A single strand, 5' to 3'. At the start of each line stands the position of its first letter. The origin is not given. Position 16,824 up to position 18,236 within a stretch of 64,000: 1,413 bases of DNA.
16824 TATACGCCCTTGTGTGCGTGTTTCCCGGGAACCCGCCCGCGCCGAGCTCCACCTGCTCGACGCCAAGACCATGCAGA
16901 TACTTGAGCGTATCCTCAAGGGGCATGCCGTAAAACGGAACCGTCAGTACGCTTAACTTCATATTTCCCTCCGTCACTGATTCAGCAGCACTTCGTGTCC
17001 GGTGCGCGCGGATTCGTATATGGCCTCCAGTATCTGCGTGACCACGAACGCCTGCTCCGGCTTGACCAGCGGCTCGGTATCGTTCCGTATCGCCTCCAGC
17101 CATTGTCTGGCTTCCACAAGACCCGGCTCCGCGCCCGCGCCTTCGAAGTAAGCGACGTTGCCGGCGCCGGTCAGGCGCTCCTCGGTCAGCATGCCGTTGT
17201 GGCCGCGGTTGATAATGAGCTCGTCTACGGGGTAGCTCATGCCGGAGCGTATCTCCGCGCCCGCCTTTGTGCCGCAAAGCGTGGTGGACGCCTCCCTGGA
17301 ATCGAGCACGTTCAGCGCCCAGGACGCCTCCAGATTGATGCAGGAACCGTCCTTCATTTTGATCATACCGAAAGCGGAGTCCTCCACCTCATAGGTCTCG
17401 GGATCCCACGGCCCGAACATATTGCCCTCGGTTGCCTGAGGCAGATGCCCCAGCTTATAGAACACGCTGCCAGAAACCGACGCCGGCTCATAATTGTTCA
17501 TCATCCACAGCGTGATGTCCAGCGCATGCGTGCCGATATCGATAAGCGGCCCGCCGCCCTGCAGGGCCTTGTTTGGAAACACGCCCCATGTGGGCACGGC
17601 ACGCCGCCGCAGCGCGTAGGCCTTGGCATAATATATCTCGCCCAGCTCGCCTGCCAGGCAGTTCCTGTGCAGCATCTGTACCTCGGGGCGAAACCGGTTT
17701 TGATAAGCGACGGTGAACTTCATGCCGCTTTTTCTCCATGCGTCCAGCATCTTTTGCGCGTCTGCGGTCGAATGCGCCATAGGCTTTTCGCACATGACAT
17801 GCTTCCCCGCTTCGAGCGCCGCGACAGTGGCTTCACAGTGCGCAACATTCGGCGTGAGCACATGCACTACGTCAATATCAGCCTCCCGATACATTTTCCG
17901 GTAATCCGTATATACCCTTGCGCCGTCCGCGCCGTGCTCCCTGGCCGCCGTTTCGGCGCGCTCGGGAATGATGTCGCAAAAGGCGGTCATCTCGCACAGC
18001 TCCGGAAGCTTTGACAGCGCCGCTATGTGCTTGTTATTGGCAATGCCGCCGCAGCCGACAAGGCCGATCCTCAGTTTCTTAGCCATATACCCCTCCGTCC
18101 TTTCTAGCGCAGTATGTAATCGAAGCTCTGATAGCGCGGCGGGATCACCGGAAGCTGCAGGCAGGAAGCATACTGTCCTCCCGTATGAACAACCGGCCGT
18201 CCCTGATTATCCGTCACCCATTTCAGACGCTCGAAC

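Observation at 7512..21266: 13-gene, ~13.7-kb operon built around a C-glycoside-deglycosidase-like alpha/beta pair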

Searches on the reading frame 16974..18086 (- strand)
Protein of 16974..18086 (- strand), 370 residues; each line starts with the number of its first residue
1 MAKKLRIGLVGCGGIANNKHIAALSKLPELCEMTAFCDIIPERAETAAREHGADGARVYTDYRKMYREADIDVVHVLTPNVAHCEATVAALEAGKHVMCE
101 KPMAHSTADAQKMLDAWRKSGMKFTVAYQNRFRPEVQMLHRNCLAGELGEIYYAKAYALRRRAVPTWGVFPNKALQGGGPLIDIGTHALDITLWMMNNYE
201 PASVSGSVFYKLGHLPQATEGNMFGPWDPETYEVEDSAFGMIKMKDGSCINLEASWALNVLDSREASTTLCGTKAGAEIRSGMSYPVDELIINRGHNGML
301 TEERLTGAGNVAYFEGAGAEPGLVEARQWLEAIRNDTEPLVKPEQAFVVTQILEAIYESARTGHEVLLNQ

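Call 4: search_protein_families(library=pfam, proteins=[window:16974-18086:-], max_evalue=0.01)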
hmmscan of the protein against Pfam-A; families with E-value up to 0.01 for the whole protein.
window:16974-18086:- (370 aa): 4 families
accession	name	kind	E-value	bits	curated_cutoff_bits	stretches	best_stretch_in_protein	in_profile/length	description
PF01408.29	GFO_IDH_MocA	-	9.9e-28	97.7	24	1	5-128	1-120/120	Oxidoreductase family, NAD-binding Rossmann fold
PF02894.22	GFO_IDH_MocA_C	-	2.3e-20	73.8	22.9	1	145-366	6-216/218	Oxidoreductase family, C-terminal alpha/beta domain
PF22725.1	GFO_IDH_MocA_C3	-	1.2e-15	58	27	1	145-276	10-122/124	GFO/IDH/MocA C-terminal domain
PF03447.22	NAD_binding_3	-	0.0011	20.1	24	1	11-126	1-115/116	Homoserine dehydrogenase, NAD binding domain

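Call 5: search_protein_families(library=ncbifam, proteins=[window:16974-18086:-], max_evalue=0.01)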
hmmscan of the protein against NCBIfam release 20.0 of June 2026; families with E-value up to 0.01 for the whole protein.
window:16974-18086:- (370 aa): 12 families
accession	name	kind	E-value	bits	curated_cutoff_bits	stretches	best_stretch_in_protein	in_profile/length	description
NF052479.1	LevoglcsnDh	equivalog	2.8e-34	118.4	650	1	3-255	2-266/386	levoglucosan dehydrogenase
TIGR04380.1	myo_inos_iolG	equivalog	4.9e-28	98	355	1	4-198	1-187/330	inositol 2-dehydrogenase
NF040723.1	UDP-GlcNAcDh_Arch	equivalog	1.8e-25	90.1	450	1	5-198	1-179/302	UDP-N-acetylglucosamine 3-dehydrogenase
NF041392.1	XylDh_Gfo6_Halo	equivalog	8.3e-23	80.7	350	1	3-206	15-221/350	D-xylose 1-dehydrogenase Gfo6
NF052679.1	InsChiInosDhIolG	equivalog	1.8e-18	66.7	540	1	4-197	2-186/343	bifunctional inositol 2-dehydrogenase/D-chiro-inositol 1-dehydrogenase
NF058561.1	BT_2158_fam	equivalog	8.6e-17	60.9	750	1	3-160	34-186/487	glycoside 3-dehydrogenase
NF008607.0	PRK11579.1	subfamily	5.2e-16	58.6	330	1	1-196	1-189/346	oxidoreductase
NF058563.1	BT_2159_fam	equivalog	1.9e-11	43.6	650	1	6-197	2-184/350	disaccharide 3-dehydrogenase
NF007574.0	PRK10206.1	equivalog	4.2e-09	35.9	352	1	60-162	55-157/345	oxidoreductase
NF009830.0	PRK13304.1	equivalog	0.00061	19.3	267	1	5-98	2-89/265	aspartate dehydrogenase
NF004976.0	PRK06349.1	subfamily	0.002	17.3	205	1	2-98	2-102/430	homoserine dehydrogenase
TIGR03944.1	dehyd_SbnB_fam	equivalog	0.0036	16.3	326.9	1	5-156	133-283/327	2,3-diaminopropionate biosynthesis protein SbnB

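Call 20: search_solved_structures(query=window:16974-18086:-, max_evalue=1e-10)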
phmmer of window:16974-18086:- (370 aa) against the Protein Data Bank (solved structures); distinct sequences matched with E-value up to 1e-10: 57.
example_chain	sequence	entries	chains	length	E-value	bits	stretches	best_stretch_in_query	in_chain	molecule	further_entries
7xr9_A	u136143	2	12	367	2.4e-164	549.8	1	3-363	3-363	DgpA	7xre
9m3d_B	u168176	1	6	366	9e-138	462.4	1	3-368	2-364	DgpA1 from W974-1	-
3e18_A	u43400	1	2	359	6e-28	101.1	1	3-214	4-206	oxidoreductase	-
1evj_A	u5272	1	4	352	2.3e-27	99.1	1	8-205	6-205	GLUCOSE-FRUCTOSE OXIDOREDUCTASE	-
1ofg_A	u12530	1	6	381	1.4e-26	96.6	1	9-205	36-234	GLUCOSE-FRUCTOSE OXIDOREDUCTASE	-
1ryd_A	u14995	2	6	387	1.4e-26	96.5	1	9-205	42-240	glucose-fructose oxidoreductase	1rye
1h6a_A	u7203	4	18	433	2.1e-26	96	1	9-205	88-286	PRECURSOR FORM OF GLUCOSE-FRUCTOSE OXIDOREDUCTASE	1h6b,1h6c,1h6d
5a02_A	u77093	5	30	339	2.3e-25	92.6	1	4-205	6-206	ALDOSE-ALDOSE OXIDOREDUCTASE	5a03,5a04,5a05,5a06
4gqa_A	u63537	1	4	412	7.8e-24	87.5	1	1-236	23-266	NAD binding Oxidoreductase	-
3q2k_A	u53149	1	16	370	1.1e-23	87.1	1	3-200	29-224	oxidoreductase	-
6a3f_A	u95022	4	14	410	1.8e-23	86.4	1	4-255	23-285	Putative dehydrogenase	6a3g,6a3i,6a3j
3ec7_A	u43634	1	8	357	1.9e-22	83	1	4-197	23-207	Putative Dehydrogenase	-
3q2i_A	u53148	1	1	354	2.1e-22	82.9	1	3-201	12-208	dehydrogenase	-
4h3v_A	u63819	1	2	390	1.1e-21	80.5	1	6-247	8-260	Oxidoreductase domain protein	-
9m37_A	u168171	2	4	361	1.4e-21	80.1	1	5-198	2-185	P581a DgpA2 and isoorientin complex structure | Gfo/Idh/MocA family protein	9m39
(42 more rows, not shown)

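Call 51: search_protein_families(library=pfam, proteins=[L029:7727-9145:+, L029:13652-15184:+, L029:15276-17399:+, L029:17423-18619:+, L029:19702-20715:+, L038:11034-12230:+, L038:8632-9408:+, L038:6492-7664:+, L038:15779-16783:+, L038:16798-17901:+], max_evalue=0.0001)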
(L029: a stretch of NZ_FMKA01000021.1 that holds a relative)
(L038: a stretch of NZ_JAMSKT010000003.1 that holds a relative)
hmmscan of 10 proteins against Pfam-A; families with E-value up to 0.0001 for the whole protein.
L029:7727-9145:+ (472 aa): 2 families
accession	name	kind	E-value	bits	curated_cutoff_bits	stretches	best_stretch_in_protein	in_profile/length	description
PF13347.12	MFS_2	-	7.2e-94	315.2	27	1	36-452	2-427/427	MFS/sugar transport protein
PF07690.21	MFS_1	-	9.5e-15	54.8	33.4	1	39-396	4-343/347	Major Facilitator Superfamily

L029:13652-15184:+ (510 aa): 9 families
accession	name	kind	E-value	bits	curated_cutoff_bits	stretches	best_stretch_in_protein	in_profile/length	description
PF00890.30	FAD_binding_2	-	6.8e-48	164.3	20.4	1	37-480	2-406/414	FAD binding domain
PF12831.13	FAD_oxidored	-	4.3e-14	53.1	27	1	37-225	2-146/416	FAD dependent oxidoreductase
PF03486.20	HI0933_like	-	1.6e-13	51.2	50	1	36-470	2-217/244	HI0933-like protein Rossmann domain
PF01266.30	DAO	-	2.6e-13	50.7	27.9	1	37-232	2-209/353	FAD dependent oxidoreductase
PF07992.20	Pyr_redox_2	-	1.9e-08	34.5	26.1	0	134-238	154-248/291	Pyridine nucleotide-disulphide oxidoreductase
PF01946.23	Thi4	-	5.9e-08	32.7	26.2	1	30-76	13-60/235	Thi4 family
PF01494.25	FAD_binding_3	-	1e-07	32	22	0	168-238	102-172/349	FAD binding domain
PF13450.12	NAD_binding_8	-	1.7e-06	28.7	21.9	1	42-73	4-35/68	NAD(P)-binding Rossmann-like domain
PF01593.30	Amino_oxidase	-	7.8e-05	22.6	19.8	0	171-230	209-260/443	Flavin containing amine oxidoreductase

L029:15276-17399:+ (707 aa): 21 families
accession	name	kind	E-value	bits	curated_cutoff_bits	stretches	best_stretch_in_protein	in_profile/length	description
PF07992.20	Pyr_redox_2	-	1.9e-34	119.9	26.1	1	314-604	1-291/291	Pyridine nucleotide-disulphide oxidoreductase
PF13510.11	Fer2_4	-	2.9e-18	66.1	22.8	1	1-76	3-81/82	2Fe-2S iron-sulfur cluster binding domain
PF14691.11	Fer4_20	-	8.6e-18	64.6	25.8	1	223-297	31-108/113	Dihydroprymidine dehydrogenase domain II, 4Fe-4S cluster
PF10588.14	NADH-G_4Fe-4S_3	-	3e-13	49.5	27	1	83-121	1-39/40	NADH-ubiquinone oxidoreductase-G iron-sulfur binding region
PF22117.2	Fer4_Nqo3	-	1.6e-09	38.3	27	1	137-203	2-65/67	NADH-quinone oxidoreductase subunit 3, ferredoxin-like domain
PF00070.33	Pyr_redox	-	2.3e-09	38.1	22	0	315-348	1-34/82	Pyridine nucleotide-disulphide oxidoreductase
PF13450.12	NAD_binding_8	-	3.9e-09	37.1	21.9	1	318-354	1-37/68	NAD(P)-binding Rossmann-like domain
PF13738.12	Pyr_redox_3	-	2.4e-08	34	30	0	439-588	163-305/305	Pyridine nucleotide-disulphide oxidoreductase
PF12838.12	Fer4_7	-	2.4e-07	31.5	27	1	145-202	1-51/52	4Fe-4S dicluster domain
PF12831.13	FAD_oxidored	-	9e-07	29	27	1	316-353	2-39/416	FAD dependent oxidoreductase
PF01262.27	AlaDh_PNT_C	-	1.1e-06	28.6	23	0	442-487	30-69/214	Alanine dehydrogenase/PNT, C-terminal domain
PF01266.30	DAO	-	5.1e-06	26.7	27.9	1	315-346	1-32/353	FAD dependent oxidoreductase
PF03486.20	HI0933_like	-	8.7e-06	25.8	50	0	315-349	2-36/244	HI0933-like protein Rossmann domain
PF14697.11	Fer4_21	-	8.8e-06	26.2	35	1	142-204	4-57/59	4Fe-4S dicluster domain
PF00890.30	FAD_binding_2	-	1e-05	25.4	20.4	0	316-350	2-36/414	FAD binding domain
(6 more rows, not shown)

L029:17423-18619:+ (398 aa): 9 families
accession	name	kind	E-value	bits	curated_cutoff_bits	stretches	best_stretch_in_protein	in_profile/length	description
PF10589.14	NADH_4Fe-4S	-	2.3e-16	59.8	23.5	1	235-306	14-85/85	NADH-ubiquinone oxidoreductase-F iron-sulfur binding region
PF00037.32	Fer4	-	5.3e-11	42.3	21.1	1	323-346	1-24/24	4Fe-4S binding domain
PF13237.11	Fer4_10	-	2.2e-08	34.4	25.5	1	323-370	2-52/53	4Fe-4S dicluster domain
PF12838.12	Fer4_7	-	6.9e-08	33.3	27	1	330-374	2-52/52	4Fe-4S dicluster domain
PF12837.12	Fer4_6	-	1.7e-07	31.3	25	1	323-345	2-24/24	4Fe-4S binding domain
PF13187.11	Fer4_9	-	3.3e-07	30.7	27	1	330-374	2-51/52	4Fe-4S dicluster domain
PF14697.11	Fer4_21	-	3.4e-06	27.5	35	0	324-346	35-58/59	4Fe-4S dicluster domain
PF12797.12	Fer4_2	-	6.5e-06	26.2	24.5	1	323-342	3-22/22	4Fe-4S binding domain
PF13484.11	Fer4_16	-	8.4e-06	26.9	30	0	330-348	2-20/66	4Fe-4S double cluster binding domain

L029:19702-20715:+ (337 aa): 1 family
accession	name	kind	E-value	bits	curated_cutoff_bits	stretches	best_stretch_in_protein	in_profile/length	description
PF01515.24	PTA_PTB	-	8.1e-84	282.1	24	1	4-324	2-317/319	Phosphate acetyl/butaryl transferase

L038:11034-12230:+ (398 aa): 1 family
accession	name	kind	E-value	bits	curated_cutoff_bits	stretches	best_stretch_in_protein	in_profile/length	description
PF07690.21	MFS_1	-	2e-38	132.7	33.4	2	22-200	3-182/347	Major Facilitator Superfamily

L038:8632-9408:+ (258 aa): 2 families
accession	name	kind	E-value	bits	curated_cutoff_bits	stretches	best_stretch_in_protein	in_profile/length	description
PF01418.23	HTH_6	-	8.9e-06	26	28.3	1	23-74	21-72/77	Helix-turn-helix domain, rpiR family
PF01380.27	SIS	-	5.2e-05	23.5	25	1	154-244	30-123/131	SIS domain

L038:6492-7664:+ (390 aa): 1 family
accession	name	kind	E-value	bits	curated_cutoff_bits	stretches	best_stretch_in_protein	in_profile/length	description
PF00155.27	Aminotran_1_2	-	1.9e-39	136.3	19.7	1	32-374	10-357/361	Aminotransferase class I and II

L038:15779-16783:+ (334 aa): 1 family
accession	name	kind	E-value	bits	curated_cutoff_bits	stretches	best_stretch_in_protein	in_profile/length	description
PF01515.24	PTA_PTB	-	3.5e-87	293.2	24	1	4-324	2-317/319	Phosphate acetyl/butaryl transferase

L038:16798-17901:+ (367 aa): 2 families
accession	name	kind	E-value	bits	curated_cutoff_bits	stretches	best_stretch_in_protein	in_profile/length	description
PF00871.23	Acetate_kinase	-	2.6e-18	66.3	22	1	154-313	178-340/392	Acetokinase family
PF01869.26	BcrAD_BadFG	-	6.9e-05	22.9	31.5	0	256-317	181-242/271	BadF/BadG/BcrA/BcrD ATPase family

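Call 59: search_protein_families(library=pfam, proteins=[L103:1455-2489:+, L103:2930-4036:+, L089:8465-9325:+, L089:12126-12860:+, L089:13960-16473:+, L089:16504-17265:+, L106:103-1062:+, L106:4206-6341:+, L106:6381-7838:+, L091:769-1500:+], max_evalue=0.0001)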
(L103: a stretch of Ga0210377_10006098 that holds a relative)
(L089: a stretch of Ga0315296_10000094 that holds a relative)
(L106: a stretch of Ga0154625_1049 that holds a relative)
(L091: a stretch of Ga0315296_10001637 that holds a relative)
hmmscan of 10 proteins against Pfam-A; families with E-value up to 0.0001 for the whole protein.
L103:1455-2489:+ (344 aa): 1 family
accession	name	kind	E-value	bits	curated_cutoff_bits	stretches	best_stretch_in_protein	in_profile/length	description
PF01515.24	PTA_PTB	-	2.1e-105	353.1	24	1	16-337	2-318/319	Phosphate acetyl/butaryl transferase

L103:2930-4036:+ (368 aa): 2 families
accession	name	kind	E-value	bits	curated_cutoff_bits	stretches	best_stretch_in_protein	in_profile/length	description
PF00871.23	Acetate_kinase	-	7.4e-21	74.7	22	1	167-317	188-341/392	Acetokinase family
PF01869.26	BcrAD_BadFG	-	7.1e-05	22.9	31.5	0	166-323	121-245/271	BadF/BadG/BcrA/BcrD ATPase family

L089:8465-9325:+ (286 aa): 1 family
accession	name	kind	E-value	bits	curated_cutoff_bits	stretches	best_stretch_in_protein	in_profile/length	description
PF02463.25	SMC_N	-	1.3e-06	28.4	40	1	100-231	135-216/220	RecF/RecN/SMC N terminal domain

L089:12126-12860:+ (244 aa): 3 families
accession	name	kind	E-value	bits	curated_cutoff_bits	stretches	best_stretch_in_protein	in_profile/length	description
PF01614.24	IclR_C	-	2.3e-16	60.3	24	1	84-238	8-174/174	Bacterial transcriptional regulator IclR C-terminal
PF09339.16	HTH_IclR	-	6.8e-09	35.8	22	1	11-60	1-52/52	IclR helix-turn-helix domain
PF12802.13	MarR_2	-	1e-05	26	27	1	27-61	21-57/61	MarR family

L089:13960-16473:+ (837 aa): 2 families
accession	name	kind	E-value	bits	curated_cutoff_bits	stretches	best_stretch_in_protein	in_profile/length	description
PF02901.20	PFL-like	-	1.2e-158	530.2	24.3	1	23-677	3-627/647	Pyruvate formate lyase-like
PF01228.26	Gly_radical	-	1.1e-29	103.5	22.2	1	719-819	5-106/106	Glycine radical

L089:16504-17265:+ (253 aa): 4 families
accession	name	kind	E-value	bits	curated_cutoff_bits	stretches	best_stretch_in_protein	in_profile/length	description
PF00005.33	ABC_tran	-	1.1e-31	110.7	25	1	21-180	2-136/137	ABC transporter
PF12399.14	BCA_ABC_TP_C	-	6e-09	35.8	25.5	1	229-253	1-25/27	Branched-chain amino acid ATP-binding cassette transporter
PF13304.12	AAA_21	-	1.3e-08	35.7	27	0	33-53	2-22/304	AAA domain, putative AbiEii toxin, Type IV TA system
PF13555.12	AAA_29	-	1.1e-05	25.5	27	1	23-60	15-51/61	P-loop containing region of AAA domain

L106:103-1062:+ (319 aa): 1 family
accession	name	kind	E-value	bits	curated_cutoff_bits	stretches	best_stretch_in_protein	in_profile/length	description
PF00871.23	Acetate_kinase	-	5.6e-21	75.1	22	1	115-268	185-341/392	Acetokinase family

L106:4206-6341:+ (711 aa): 21 families
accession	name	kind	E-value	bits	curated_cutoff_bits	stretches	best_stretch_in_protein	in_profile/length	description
PF07992.20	Pyr_redox_2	-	4.8e-35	121.8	26.1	1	326-617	2-291/291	Pyridine nucleotide-disulphide oxidoreductase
PF14691.11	Fer4_20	-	8.2e-16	58.3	25.8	1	234-309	31-109/113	Dihydroprymidine dehydrogenase domain II, 4Fe-4S cluster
PF13510.11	Fer2_4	-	2.1e-14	53.7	22.8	1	13-87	4-81/82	2Fe-2S iron-sulfur cluster binding domain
PF13450.12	NAD_binding_8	-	8.9e-12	45.6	21.9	1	329-364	1-36/68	NAD(P)-binding Rossmann-like domain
PF01266.30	DAO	-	1.6e-10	41.5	27.9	1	326-360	1-35/353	FAD dependent oxidoreductase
PF00070.33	Pyr_redox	-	2.8e-09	37.8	22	0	326-357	1-32/82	Pyridine nucleotide-disulphide oxidoreductase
PF22117.2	Fer4_Nqo3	-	7.9e-09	36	27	1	149-216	2-66/67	NADH-quinone oxidoreductase subunit 3, ferredoxin-like domain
PF12838.12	Fer4_7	-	7e-08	33.3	27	1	157-214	1-51/52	4Fe-4S dicluster domain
PF01593.30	Amino_oxidase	-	8.7e-08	32.3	19.8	1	335-363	2-30/443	Flavin containing amine oxidoreductase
PF10588.14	NADH-G_4Fe-4S_3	-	1e-07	31.8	27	1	94-131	1-38/40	NADH-ubiquinone oxidoreductase-G iron-sulfur binding region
PF00890.30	FAD_binding_2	-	1.5e-07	31.4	20.4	1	327-361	2-36/414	FAD binding domain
PF13237.11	Fer4_10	-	2.1e-07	31.2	25.5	1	152-212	3-53/53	4Fe-4S dicluster domain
PF13738.12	Pyr_redox_3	-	6.9e-07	29.2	30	0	443-601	156-305/305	Pyridine nucleotide-disulphide oxidoreductase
PF13187.11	Fer4_9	-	8.9e-07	29.3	27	1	157-214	1-50/52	4Fe-4S dicluster domain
PF01494.25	FAD_binding_3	-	1e-06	28.7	22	1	327-356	4-33/349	FAD binding domain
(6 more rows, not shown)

L106:6381-7838:+ (485 aa): 7 families
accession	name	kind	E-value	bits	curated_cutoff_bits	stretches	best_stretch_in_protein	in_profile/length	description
PF00890.30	FAD_binding_2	-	7.9e-59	200.3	20.4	1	7-453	1-407/414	FAD binding domain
PF03486.20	HI0933_like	-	2.1e-12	47.4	50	2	138-442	108-217/244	HI0933-like protein Rossmann domain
PF01266.30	DAO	-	6.5e-11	42.8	27.9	1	7-201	1-207/353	FAD dependent oxidoreductase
PF12831.13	FAD_oxidored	-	4.9e-09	36.4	27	1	7-197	1-145/416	FAD dependent oxidoreductase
PF07992.20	Pyr_redox_2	-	7.2e-07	29.3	26.1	1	7-200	2-111/291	Pyridine nucleotide-disulphide oxidoreductase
PF01946.23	Thi4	-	3.5e-05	23.6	26.2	0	4-47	16-61/235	Thi4 family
PF01134.28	GIDA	-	6.7e-05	22.6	22.1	0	7-40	1-32/391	Glucose inhibited division protein A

L091:769-1500:+ (243 aa): 26 families (the best 25 are shown)
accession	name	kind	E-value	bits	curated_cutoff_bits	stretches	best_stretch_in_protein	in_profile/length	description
PF07719.23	TPR_2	-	8.2e-36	119.6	27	2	46-76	4-34/34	Tetratricopeptide repeat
PF00515.34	TPR_1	-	1.8e-34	116.5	27.8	2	119-151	2-34/34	Tetratricopeptide repeat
PF13414.12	TPR_11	-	7.1e-34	115.7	26.8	3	52-87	3-38/42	TPR repeat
PF13431.12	TPR_17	-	7.3e-32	107.4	24.4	2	65-90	1-26/34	Tetratricopeptide repeat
PF13181.12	TPR_8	-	1.3e-31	106.4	25.7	2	119-151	2-34/34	Tetratricopeptide repeat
PF13432.12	TPR_16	-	1.6e-25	89.6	32.7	3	17-76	5-64/65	Tetratricopeptide repeat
PF13424.12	TPR_12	-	7.1e-22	77.8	30.1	2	119-181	4-74/77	Tetratricopeptide repeat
PF13428.12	TPR_14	-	9.1e-21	72.7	23.5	2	45-84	3-42/44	Tetratricopeptide repeat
PF14559.12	TPR_19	-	2.6e-18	66.6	25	1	100-155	7-62/68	Tetratricopeptide repeat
PF13371.12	TPR_9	-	5.8e-17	61.9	35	1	18-79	4-65/73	Tetratricopeptide repeat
PF13174.12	TPR_6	-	7.2e-14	51.8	26.3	0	120-150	2-32/33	Tetratricopeptide repeat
PF23914.1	TPR_CcmH_CycH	-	7.8e-14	52.2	42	1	38-144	45-147/158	Cytochrome c-type biogenesis protein H TPR domain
PF12895.13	ANAPC3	-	2.2e-13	50.7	27.2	1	101-176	6-80/82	Anaphase-promoting complex, cyclosome, subunit 3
PF01239.28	PPTA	-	1.7e-11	43.5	29.5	0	59-86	1-28/32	Protein prenyltransferase alpha subunit repeat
PF20308.4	TPR-S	-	5.7e-09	36.9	27.6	0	25-123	2-94/102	Tetratricopeptide Repeats-Sensor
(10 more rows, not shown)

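Call 61: search_solved_structures(query=window:16974-18086:-, max_evalue=1e-100, show_alignments=1)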
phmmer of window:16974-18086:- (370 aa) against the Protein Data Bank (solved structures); distinct sequences matched with E-value up to 1e-100: 2.
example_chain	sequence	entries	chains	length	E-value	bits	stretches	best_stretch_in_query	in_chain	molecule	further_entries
7xr9_A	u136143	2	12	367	2.4e-164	549.8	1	3-363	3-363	DgpA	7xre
9m3d_B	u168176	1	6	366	9e-138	462.4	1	3-368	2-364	DgpA1 from W974-1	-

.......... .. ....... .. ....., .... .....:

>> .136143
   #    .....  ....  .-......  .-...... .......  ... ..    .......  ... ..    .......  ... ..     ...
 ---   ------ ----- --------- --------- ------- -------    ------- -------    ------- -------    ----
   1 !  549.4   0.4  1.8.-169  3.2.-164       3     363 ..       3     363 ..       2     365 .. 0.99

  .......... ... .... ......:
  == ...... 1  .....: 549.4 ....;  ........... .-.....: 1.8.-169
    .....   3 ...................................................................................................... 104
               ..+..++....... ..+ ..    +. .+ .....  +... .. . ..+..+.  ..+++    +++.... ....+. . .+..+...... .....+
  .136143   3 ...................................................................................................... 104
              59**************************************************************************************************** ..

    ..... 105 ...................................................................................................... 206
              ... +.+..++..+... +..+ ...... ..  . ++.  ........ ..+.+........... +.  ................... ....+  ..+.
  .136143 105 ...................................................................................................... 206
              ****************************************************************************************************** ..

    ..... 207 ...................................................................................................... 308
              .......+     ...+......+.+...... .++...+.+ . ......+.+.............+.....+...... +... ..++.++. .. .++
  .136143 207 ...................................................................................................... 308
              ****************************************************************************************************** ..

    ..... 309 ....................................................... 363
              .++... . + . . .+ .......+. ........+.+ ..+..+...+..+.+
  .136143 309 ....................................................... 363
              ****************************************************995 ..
